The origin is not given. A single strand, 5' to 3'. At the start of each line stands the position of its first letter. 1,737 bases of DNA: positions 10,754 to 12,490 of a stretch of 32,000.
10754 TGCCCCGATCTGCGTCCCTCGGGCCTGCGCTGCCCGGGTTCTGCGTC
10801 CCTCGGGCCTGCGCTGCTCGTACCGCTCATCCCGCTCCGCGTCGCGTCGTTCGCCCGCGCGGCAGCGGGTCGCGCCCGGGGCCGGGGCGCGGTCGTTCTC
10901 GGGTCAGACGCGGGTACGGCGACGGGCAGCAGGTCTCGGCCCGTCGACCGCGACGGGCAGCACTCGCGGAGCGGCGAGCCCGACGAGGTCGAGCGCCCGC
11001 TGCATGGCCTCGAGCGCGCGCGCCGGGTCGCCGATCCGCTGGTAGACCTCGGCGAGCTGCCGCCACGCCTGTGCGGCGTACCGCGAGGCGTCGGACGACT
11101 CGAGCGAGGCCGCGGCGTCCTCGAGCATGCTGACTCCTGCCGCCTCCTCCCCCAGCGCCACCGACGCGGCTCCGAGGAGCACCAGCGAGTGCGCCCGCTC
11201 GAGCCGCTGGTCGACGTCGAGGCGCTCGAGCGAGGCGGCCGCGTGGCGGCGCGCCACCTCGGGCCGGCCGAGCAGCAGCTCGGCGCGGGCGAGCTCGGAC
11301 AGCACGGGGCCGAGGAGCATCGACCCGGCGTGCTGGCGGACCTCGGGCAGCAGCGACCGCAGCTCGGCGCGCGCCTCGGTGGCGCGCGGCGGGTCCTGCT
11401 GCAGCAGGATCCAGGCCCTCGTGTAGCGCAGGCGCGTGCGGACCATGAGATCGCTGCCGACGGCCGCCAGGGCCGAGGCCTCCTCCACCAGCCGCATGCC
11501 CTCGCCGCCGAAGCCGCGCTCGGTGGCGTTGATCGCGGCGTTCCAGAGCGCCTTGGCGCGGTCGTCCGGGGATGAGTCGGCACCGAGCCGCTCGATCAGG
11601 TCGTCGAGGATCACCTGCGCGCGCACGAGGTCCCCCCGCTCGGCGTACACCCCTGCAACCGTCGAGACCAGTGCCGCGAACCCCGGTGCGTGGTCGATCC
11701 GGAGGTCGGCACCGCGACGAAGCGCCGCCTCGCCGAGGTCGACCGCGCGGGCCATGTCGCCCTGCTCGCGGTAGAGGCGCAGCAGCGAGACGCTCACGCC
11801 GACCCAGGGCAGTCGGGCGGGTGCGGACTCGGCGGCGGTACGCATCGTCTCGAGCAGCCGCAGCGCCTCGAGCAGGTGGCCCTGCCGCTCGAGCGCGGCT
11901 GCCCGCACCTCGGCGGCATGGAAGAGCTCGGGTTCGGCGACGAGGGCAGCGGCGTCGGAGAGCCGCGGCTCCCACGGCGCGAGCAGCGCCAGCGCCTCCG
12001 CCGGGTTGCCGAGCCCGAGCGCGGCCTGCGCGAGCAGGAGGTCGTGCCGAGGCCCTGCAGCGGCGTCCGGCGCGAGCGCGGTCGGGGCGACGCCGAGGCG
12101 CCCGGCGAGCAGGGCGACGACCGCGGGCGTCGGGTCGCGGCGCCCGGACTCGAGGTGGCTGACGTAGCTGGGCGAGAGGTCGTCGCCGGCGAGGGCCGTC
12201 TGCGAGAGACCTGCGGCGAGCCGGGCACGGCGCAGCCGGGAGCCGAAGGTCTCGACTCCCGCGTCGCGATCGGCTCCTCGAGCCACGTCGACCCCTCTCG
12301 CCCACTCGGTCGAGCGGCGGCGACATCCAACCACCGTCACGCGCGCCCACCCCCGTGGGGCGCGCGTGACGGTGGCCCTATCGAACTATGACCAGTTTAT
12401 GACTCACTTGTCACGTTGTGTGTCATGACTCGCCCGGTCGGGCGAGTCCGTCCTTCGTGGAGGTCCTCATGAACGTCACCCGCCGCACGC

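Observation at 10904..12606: HTH-TPR regulator divergently paired with a 45-aa secreted peptide ending GGSGHCC: RRNPP-like peptide-signalling architecture in a high-GC actinobacterium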

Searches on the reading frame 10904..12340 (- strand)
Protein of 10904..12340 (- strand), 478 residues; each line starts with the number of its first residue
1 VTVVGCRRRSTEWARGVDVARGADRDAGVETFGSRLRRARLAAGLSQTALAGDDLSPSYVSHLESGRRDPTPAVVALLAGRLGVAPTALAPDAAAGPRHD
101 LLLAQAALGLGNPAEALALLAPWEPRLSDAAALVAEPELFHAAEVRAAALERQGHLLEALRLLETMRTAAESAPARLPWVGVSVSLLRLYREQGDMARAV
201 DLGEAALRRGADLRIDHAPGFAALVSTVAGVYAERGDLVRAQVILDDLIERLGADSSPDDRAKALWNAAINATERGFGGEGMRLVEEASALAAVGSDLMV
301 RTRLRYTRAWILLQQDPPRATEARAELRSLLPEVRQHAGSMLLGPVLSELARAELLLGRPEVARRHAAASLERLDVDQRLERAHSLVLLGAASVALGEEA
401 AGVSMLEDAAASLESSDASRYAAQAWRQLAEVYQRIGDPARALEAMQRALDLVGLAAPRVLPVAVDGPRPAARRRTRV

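Call 3: search_protein_families(library=pfam, proteins=[window:10904-12340:-], max_evalue=1)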
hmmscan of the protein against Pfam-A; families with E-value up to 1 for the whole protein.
window:10904-12340:- (478 aa): 18 families
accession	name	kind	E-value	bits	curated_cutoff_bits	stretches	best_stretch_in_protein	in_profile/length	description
PF13560.12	HTH_31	-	1.6e-11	44.8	27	1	32-88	2-60/64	Helix-turn-helix domain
PF17874.7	TPR_MalT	-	4.1e-11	43.2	45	2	354-454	11-111/336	MalT-like TPR region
PF01381.28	HTH_3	-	2.3e-10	40.8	23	1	36-87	1-53/55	Helix-turn-helix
PF13424.12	TPR_12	-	2.2e-09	37.8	30.1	3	382-452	2-74/77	Tetratricopeptide repeat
PF13428.12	TPR_14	-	7.6e-08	32.7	23.5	1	424-453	2-31/44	Tetratricopeptide repeat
PF07719.23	TPR_2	-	1e-07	31.9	27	1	423-452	1-30/34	Tetratricopeptide repeat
PF12844.13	HTH_19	-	0.00015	22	30.2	1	33-89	1-58/64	Helix-turn-helix domain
PF13181.12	TPR_8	-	0.00082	19.8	25.7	1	423-452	1-30/34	Tetratricopeptide repeat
PF13176.12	TPR_7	-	0.001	19.4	27.9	1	425-453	1-29/36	Tetratricopeptide repeat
PF14559.12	TPR_19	-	0.0027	18.4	25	2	191-252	2-55/68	Tetratricopeptide repeat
PF07721.20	TPR_4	-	0.0036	18.2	27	1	97-121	1-25/26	Tetratricopeptide repeat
PF00515.34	TPR_1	-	0.013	15.7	27.8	1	423-452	1-30/34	Tetratricopeptide repeat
PF10602.15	RPN7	-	0.02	15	29.6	1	403-451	16-64/174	26S proteasome subunit RPN7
PF14938.12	SNAP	-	0.021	14.7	25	1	397-452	88-144/282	Soluble NSF attachment protein, SNAP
PF11817.14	Foie-gras_1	-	0.073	13.2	23.3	1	402-449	167-214/257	Foie gras liver health family 1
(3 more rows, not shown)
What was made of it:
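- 10904..12286 (-): Regulator gene, 460 aa: XRE-type HTH followed by a TPR domain. The start is GTG at 12284-12286. Pfam HTH_31, HTH_3, TPR_12, TPR_14 and TPR_2 above cut-off; TPR_MalT 43.2 bits against a 45-bit cut-off (call 3).
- Closest known: MalT-type TPR sensor domains of large actinobacterial and LuxR-family regulators. Same: TPR_MalT is the second-best-scoring Pfam family after HTH_31 (43.2 bits, cut-off 45; call 3).
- Checked: Pfam finds HTH_31 (E 1.6e-11), HTH_3, TPR_12, TPR_14 and TPR_2 above their cut-offs, and TPR_MalT at 43.2 bits, just under its 45-bit cut-off (call 3).
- HTH + TPR (call 3). TPR_MalT is the second-best-scoring Pfam family after HTH_31, although below its cut-off (call 3).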

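Call 4: search_protein_families(library=ncbifam, proteins=[window:10904-12340:-], max_evalue=1)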
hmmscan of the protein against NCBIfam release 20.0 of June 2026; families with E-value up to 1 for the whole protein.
window:10904-12340:- (478 aa): 8 families
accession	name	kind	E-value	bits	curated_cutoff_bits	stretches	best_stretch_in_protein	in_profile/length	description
NF038139.1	Reg_Aceta_RamB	equivalog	0.00028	19.7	700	1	33-90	4-62/465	acetate metabolism transcriptional regulator RamB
NF003420.0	PRK04841.1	equivalog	0.0025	15.9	537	1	297-454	404-562/903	HTH-type transcriptional regulator MalT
TIGR03070.1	couple_hipB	subfamily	0.0047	16.9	71.65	1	31-71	2-43/58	type II toxin-antitoxin system Y4mF family antitoxin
NF047558.1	TPR_END_plus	domain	0.11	12.4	32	1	425-452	1-28/56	TPR end-of-group domain-containing protein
NF011974.0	PRK15443.2-1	subfamily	0.12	12.7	171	0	402-437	73-107/110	diol dehydratase small subunit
NF033758.1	gliding_GltE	equivalog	0.14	11.1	225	0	129-210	109-184/411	adventurous gliding motility TPR repeat lipoprotein GltE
TIGR02521.1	type_IV_pilW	equivalog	0.16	11.5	154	1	422-452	64-94/234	type IV pilus biogenesis/stability protein PilW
TIGR00270.2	TIGR00270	equivalog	0.26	11.1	110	1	29-83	73-128/159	multiprotein bridging factor aMBF1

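Call 6: find_homologous_proteins(query=window:10904-12286:-)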
Query window:10904-12286:- (460 aa): 154 proteins with E <= 0.001 among 8000 candidates; the best 120 are listed.
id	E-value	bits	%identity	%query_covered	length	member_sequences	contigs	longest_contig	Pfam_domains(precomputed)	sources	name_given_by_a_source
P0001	1.3e-275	932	100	100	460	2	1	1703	PF17874.8,PF01381.29,PF13424.13,PF13428.13,PF13560.13,PF07719.24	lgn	-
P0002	2.1e-245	832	90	100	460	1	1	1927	PF17874.8,PF01381.29,PF13424.13,PF13428.13,PF13181.13,PF13560.13,PF07719.24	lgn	-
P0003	1.1e-213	728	80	100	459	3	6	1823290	PF12844.14,PF17874.8,PF00515.35,PF01381.29,PF13424.13,PF13428.13,PF13560.13,PF07719.24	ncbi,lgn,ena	-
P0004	2.6e-211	720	79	97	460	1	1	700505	PF12844.14,PF17874.8,PF01381.29,PF13424.13,PF13428.13,PF13560.13,PF07719.24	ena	-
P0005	1.6e-203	694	79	93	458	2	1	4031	PF12844.14,PF17874.8,PF01381.29,PF13560.13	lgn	-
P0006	2.5e-200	684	78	95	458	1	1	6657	PF17874.8,PF01381.29,PF13424.13,PF13428.13,PF13560.13,PF07719.24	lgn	-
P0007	1.5e-193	662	76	97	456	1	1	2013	PF17874.8,PF01381.29,PF13560.13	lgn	-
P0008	4.2e-193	660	75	99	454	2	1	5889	PF12844.14,PF17874.8,PF01381.29,PF13560.13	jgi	-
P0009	1.4e-180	619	71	92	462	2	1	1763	PF12844.14,PF17874.8,PF01381.29,PF13424.13,PF13428.13,PF13560.13,PF07719.24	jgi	jgi:transcriptional regulator with XRE-family HTH domain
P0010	2.6e-179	615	71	96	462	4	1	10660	PF12844.14,PF17874.8,PF01381.29,PF13424.13,PF13428.13,PF13560.13,PF07719.24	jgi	jgi:transcriptional regulator with XRE-family HTH domain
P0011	1.1e-177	609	69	100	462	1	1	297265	PF12844.14,PF17874.8,PF01381.29,PF13424.13,PF13428.13,PF13560.13,PF07719.24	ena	-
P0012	2.0e-128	447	56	99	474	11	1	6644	PF17874.8,PF01381.29,PF13424.13,PF13428.13,PF13560.13,PF07719.24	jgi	jgi:tetratricopeptide (TPR) repeat protein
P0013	8.2e-127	442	56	94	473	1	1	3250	PF17874.8,PF01381.29,PF13424.13,PF13560.13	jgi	jgi:tetratricopeptide (TPR) repeat protein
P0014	6.4e-126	439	59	93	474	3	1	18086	PF17874.8,PF01381.29,PF13424.13,PF13560.13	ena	-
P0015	1.2e-123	431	57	96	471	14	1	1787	PF17874.8,PF01381.29,PF13424.13,PF13560.13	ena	-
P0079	5.7e-44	169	38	93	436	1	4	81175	PF14559.13,PF12844.14,PF17874.8,PF01381.29,PF13424.13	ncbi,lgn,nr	ncbi:MAG: helix-turn-helix domain protein [Streptosporangiaceae bacterium]|nr:helix-turn-helix domai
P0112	5.7e-38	149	34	94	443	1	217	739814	PF17874.8,PF01381.29,PF13424.13,PF13432.13,PF13428.13,PF13560.13,PF07719.24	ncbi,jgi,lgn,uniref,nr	ncbi:helix-turn-helix domain-containing protein [Cellulosimicrobium cellulans]|jgi:transcriptional r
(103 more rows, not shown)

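Call 11: find_related_loci(query=A1, collection=genome_contigs, flank=4000)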
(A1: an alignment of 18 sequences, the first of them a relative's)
Query A1 (460 aa) in genome_contigs; peptide patterns used: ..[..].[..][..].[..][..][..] (x = any residue, [..] = any of these).
405 stretches matched a pattern; 329 encode a relative of the query (tblastn E <= 1e-3); the best 80 are kept; 80 distinct loci.
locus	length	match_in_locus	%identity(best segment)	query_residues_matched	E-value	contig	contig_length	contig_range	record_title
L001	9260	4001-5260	77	10-430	0e+0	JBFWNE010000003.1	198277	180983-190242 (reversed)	MAG: Candidatus Nanopelagicales bacterium isolate CA_2019_TPBF_105 NODE_668_length_198277_cov_7.736588_TPBF, whole genom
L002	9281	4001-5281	71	8-430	5e-178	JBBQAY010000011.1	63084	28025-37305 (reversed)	MAG: Candidatus Nanopelagicales bacterium isolate Co_metawrap_1425 Cmw_1425_k141_3247870_length_63084_cov_10.0000, whole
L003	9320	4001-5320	72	8-446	4e-180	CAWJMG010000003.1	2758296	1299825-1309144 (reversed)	MAG: uncultured Actinomycetes bacterium isolate MFD02832.bin.1.159 genome assembly, contig: contig_7793, whole genome sh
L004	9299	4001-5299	56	12-448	1e-111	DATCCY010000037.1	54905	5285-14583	MAG TPA_asm: Candidatus Nanopelagicales bacterium isolate SMAG_U7711 k141_268487, whole genome shotgun sequence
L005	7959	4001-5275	52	13-438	1e-107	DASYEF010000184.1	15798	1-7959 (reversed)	MAG TPA_asm: Actinomycetes bacterium isolate SMAG_U4978 k141_1872404, whole genome shotgun sequence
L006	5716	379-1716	51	11-457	2e-106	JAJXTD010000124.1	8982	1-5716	MAG: Actinomycetes bacterium isolate BP4.bin34 NODE_11040_length_8982_cov_6.432976, whole genome shotgun sequence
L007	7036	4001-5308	51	14-452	7e-103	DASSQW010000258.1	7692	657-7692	MAG TPA_asm: Candidatus Nanopelagicales bacterium isolate SMAG_U473 k141_570248, whole genome shotgun sequence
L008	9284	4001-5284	52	14-444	1e-101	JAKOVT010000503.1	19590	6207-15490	MAG: Actinomycetes bacterium isolate JPNG_maxbin.064 k201_23912, whole genome shotgun sequence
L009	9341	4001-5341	50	13-459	3e-98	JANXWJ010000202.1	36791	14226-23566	MAG: Candidatus Nanopelagicales bacterium isolate GL140_1_metabat_73 GL140_1_k141_1841590, whole genome shotgun sequence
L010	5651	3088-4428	46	9-456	3e-96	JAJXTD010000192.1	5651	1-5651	MAG: Actinomycetes bacterium isolate BP4.bin34 NODE_22210_length_5651_cov_5.557024, whole genome shotgun sequence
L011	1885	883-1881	52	13-346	1e-81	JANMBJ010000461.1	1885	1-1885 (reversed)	MAG: Candidatus Nanopelagicales bacterium isolate OTE_1_metabat_352 OTE_1_k141_175647, whole genome shotgun sequence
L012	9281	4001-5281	44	10-437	2e-65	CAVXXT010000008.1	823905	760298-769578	MAG: uncultured Actinomycetota bacterium isolate MFD04212.bin.2.223 genome assembly, contig: contig_801, whole genome sh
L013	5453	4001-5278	38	12-437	3e-58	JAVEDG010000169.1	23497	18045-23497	MAG: Actinomycetota bacterium isolate BP_171 scaffold_3858666, whole genome shotgun sequence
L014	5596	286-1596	39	4-442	1e-57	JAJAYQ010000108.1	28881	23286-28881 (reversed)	MAG: Spirochaetaceae bacterium isolate CAN_BIN15 c_000000048054, whole genome shotgun sequence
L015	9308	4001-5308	42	17-444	1e-57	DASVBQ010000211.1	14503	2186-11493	MAG TPA_asm: Actinomycetes bacterium isolate SMAG_U1983 k141_562387, whole genome shotgun sequence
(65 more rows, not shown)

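Call 17: search_solved_structures(query=A1, max_evalue=1)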
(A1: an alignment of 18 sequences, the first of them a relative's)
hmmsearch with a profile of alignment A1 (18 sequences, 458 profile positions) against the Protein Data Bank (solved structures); distinct sequences matched with E-value up to 1: 144 (the best 60 are shown).
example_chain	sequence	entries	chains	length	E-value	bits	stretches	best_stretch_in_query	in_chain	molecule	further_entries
9qhb_A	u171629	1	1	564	7.4e-56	193.2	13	362-431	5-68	Engineered tetratricopeptide repeat protein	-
8bu0_A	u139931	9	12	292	1.2e-30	110.1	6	363-431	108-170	Consensus tetratricopeptide repeat protein | Crystal structure of an 8-repeat consensus TPR superhelix with Zinc. | Monomer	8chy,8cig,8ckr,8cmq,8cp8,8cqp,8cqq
9qhc_A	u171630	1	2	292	3.2e-30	108.7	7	363-431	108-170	Engineered tetratricopeptide repeat protein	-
9gzg_A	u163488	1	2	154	3.8e-17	65.6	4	402-431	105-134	Engineered CTPR protein with glutamic acids for conductivity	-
8ch0_A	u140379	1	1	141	2.1e-16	63.1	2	362-431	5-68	Consensus tetratricopeptide repeat protein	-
2fo7_A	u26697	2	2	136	7.4e-16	61.3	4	402-431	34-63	SYNTHETIC CONSENSUS TPR PROTEIN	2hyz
7obi_A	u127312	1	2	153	2.2e-12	49.9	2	362-432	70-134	CTPR-rv4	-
2wqh_A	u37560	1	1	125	5.5e-12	48.5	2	363-432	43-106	CTPR3Y3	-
1na0_A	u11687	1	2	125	7.8e-12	48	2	362-431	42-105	designed protein CTPR3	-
2qfc_A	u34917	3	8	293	9.5e-12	47.8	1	6-194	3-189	PlcR protein | Transcriptional activator PlcR protein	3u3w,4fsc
3kd7_A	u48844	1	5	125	2.1e-11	46.6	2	399-431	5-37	CTPR390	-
4y6c_A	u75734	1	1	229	3.6e-10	42.6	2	76-191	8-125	ANSERINA PUTATIVE KINESIN LIGHT chain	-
4y6w_A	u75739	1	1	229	5.1e-10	42.1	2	76-192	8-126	NaB(AB)3ACb - light chain TPR-like repeats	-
8bny_A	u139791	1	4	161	5.8e-10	41.9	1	5-67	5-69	Immunity repressor protein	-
8ump_A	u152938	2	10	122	1e-09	41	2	369-431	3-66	T33-ml35-redesigned-TPR-domain-fold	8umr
1hz4_A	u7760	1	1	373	1.4e-06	30.7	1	325-432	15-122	MALT REGULATORY PROTEIN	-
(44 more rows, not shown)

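Call 19: find_encoding_contigs(protein=P0112, flank=6000, max_places=2)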
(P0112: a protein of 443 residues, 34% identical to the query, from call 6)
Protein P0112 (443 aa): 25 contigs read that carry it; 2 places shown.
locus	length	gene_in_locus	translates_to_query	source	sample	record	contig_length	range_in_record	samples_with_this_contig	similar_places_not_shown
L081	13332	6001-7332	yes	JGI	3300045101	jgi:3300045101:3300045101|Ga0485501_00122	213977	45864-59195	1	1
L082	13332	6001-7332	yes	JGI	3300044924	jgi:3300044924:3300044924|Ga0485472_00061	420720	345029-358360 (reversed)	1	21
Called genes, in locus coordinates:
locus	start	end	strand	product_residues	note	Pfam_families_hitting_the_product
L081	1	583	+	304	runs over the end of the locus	PF02645:DegV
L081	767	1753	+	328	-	PF10531:SLBB, PF00633:HHH (faint), PF12836:HHH_3, PF14520:HHH_5 (faint)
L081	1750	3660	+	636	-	PF03772:Competence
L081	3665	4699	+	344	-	PF12169:DNA_pol3_gamma3 (weak), PF21694:DNA_pol3_delta_C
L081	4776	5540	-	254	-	PF00563:EAL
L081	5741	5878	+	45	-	-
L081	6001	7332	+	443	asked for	PF01381:HTH_3, PF13560:HTH_31, PF13424:TPR_12 (faint), PF13428:TPR_14 (faint), PF13432:TPR_16 (faint), PF17874:TPR_MalT (weak), PF07719:TPR_2 (faint)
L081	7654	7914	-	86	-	PF01649:Ribosomal_S20p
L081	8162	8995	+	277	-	PF08241:Methyltransf_11, PF08242:Methyltransf_12, PF13649:Methyltransf_25, PF13847:Methyltransf_31 (weak)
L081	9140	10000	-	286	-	PF11716:MDMPI_N, PF07398:MDMPI_C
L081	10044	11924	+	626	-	PF00009:GTP_EFTU, PF03144:GTP_EFTU_D2, PF00679:EFG_C, PF06421:LepA_C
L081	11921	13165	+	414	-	PF04055:Radical_SAM, PF06969:HemN_C (faint)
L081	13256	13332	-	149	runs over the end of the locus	PF09685:MamF_MmsF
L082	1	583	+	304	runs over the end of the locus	PF02645:DegV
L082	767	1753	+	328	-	PF10531:SLBB, PF00633:HHH (faint), PF12836:HHH_3, PF14520:HHH_5 (faint)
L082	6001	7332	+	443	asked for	PF01381:HTH_3, PF13560:HTH_31, PF13424:TPR_12 (faint), PF13428:TPR_14 (faint), PF13432:TPR_16 (faint), PF17874:TPR_MalT (weak), PF07719:TPR_2 (faint)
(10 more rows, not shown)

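Call 20: find_encoding_contigs(protein=P0079, flank=6000, max_places=2)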
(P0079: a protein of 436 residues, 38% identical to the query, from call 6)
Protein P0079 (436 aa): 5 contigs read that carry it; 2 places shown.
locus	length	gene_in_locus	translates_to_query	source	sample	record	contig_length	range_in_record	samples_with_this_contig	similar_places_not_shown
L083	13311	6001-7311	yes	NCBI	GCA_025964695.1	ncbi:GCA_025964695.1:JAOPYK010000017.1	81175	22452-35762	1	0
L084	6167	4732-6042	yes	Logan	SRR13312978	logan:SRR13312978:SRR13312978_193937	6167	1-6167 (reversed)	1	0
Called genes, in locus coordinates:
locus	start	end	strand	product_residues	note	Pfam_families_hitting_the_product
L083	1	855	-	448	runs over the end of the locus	PF01979:Amidohydro_1, PF07969:Amidohydro_3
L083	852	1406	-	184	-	PF00111:Fer2 (weak), PF01799:Fer2_2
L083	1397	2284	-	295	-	PF00941:FAD_binding_5, PF03450:CO_deh_flav_C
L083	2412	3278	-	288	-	PF01014:Uricase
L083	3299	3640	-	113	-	PF00576:Transthyretin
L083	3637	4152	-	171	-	PF09349:OHCU_decarbox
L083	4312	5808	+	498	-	PF07905:PucR, PF17853:GGDEF_2, PF13556:HTH_30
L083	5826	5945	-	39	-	-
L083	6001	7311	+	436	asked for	PF01381:HTH_3 (faint), PF12844:HTH_19 (weak), PF14559:TPR_19 (faint), PF17874:TPR_MalT (weak), PF13424:TPR_12 (weak), PF17874:TPR_MalT (weak)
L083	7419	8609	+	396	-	PF18937:DUF5685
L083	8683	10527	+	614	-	PF00501:AMP-binding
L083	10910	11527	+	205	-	PF04234:CopC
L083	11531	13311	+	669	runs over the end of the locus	PF05425:CopD, PF09678:Caa3_CtaG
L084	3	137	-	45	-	?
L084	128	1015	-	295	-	PF00941:FAD_binding_5, PF03450:CO_deh_flav_C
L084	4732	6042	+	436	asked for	PF01381:HTH_3 (faint), PF12844:HTH_19 (weak), PF14559:TPR_19 (faint), PF17874:TPR_MalT (weak), PF13424:TPR_12 (weak), PF17874:TPR_MalT (weak)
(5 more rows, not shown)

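Call 21: find_encoding_contigs(protein=P0003, flank=6000, max_places=2)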
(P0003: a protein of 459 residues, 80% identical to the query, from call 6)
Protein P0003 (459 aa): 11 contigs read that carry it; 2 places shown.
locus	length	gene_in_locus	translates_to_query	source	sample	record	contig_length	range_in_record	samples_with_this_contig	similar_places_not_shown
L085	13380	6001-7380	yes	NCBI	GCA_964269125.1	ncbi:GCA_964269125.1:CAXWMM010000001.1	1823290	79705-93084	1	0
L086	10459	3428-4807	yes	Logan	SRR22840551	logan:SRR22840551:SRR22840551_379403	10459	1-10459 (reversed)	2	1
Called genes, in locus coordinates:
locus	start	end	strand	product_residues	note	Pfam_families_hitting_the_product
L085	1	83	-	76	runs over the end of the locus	PF12844:HTH_19 (faint), PF13560:HTH_31 (weak), PF01381:HTH_3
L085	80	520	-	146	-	-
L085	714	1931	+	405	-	PF09992:NAGPA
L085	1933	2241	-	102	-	-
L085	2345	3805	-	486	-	PF00083:Sugar_tr, PF07690:MFS_1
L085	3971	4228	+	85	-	-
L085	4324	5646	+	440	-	PF00989:PAS, PF08448:PAS_4, PF13426:PAS_9, PF08447:PAS_3, PF00989:PAS, PF08447:PAS_3, PF13426:PAS_9, PF00990:GGDEF, +1 more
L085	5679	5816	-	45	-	-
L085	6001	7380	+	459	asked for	PF12844:HTH_19 (weak), PF13424:TPR_12 (faint), PF13560:HTH_31, PF01381:HTH_3, PF00515:TPR_1 (faint), PF07719:TPR_2 (faint), PF13428:TPR_14 (faint), PF17874:TPR_MalT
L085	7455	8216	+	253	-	-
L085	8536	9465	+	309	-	-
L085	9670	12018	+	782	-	PF00801:PKD, PF18911:PKD_4, PF00801:PKD, PF18911:PKD_4, PF00041:fn3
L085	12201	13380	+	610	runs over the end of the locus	PF00801:PKD, PF18911:PKD_4, PF00801:PKD (weak)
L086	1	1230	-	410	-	?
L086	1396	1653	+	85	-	-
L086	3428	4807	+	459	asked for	PF12844:HTH_19 (weak), PF13424:TPR_12 (faint), PF13560:HTH_31, PF01381:HTH_3, PF00515:TPR_1 (faint), PF07719:TPR_2 (faint), PF13428:TPR_14 (faint), PF17874:TPR_MalT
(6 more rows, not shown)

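Call 32: predict_structure(alignment_id=A1)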
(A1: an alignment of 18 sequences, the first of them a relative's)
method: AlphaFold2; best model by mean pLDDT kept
length: 460 residues; sequences in the alignment: 18
mean_pLDDT: 86.8   pTM: 0.70
mean pLDDT of the five models: 86.8, 85.2, 84.7, 84.6, 84.4
residues with pLDDT >= 90: 293; 70-90: 124; 50-70: 7; < 50: 36
segments of 3 or more residues with pLDDT < 50: 1-10, 74-76, 438-460
pLDDT, mean of each block of 10 residues (from residue 1): 34 85 93 91 90 87 88 62 90 92 93 94 96 93 97 90 94 86 94 84 89 88 94 84 91 93 96 84 92 94 98 88 88 98 98 89 92 97 96 85 88 93 94 69 42 41
secondary structure, 60 per line:
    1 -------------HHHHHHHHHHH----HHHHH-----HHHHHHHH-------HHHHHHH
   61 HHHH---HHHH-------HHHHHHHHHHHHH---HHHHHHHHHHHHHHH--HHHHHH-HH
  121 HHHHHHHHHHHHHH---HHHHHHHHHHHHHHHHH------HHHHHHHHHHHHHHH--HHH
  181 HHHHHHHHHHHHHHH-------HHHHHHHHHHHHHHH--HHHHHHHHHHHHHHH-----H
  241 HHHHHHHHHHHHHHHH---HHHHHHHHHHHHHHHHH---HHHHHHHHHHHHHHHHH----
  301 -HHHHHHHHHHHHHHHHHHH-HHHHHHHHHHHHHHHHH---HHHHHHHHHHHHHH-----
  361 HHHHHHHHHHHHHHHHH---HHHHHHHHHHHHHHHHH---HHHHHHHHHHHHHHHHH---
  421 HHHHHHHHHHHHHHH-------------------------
elements in order: H14-24 H29-33 H39-46 H54-64 H68-71 H79-91 H95-109 H112-117 H119-134 H138-154 H161-175 H178-195 H203-217 H220-234 H240-256 H260-276 H280-296 H302-320 H322-338 H342-355 H361-377 H381-397 H401-417 H421-435
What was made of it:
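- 12074..12247 (-): HTH DNA-binding domain (about residues 14-71). Residues R17, R22, G26, S28, Q29, L32, S40, Y41, S43, E46, R50 and P52 are invariant among 18 homologues. AF2 helices 14-24, 29-33, 39-46, 54-64 and 68-71 (call 32).
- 10982..12052 (-): TPR-like superhelical domain (about residues 79-435; 19 helices, roughly 9-10 helix pairs). This is the presumed ligand-binding domain. AF2 model with mean pLDDT 86.8 and pTM 0.70 (call 32).
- The AF2 model has pLDDT 86.8 (call 32).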
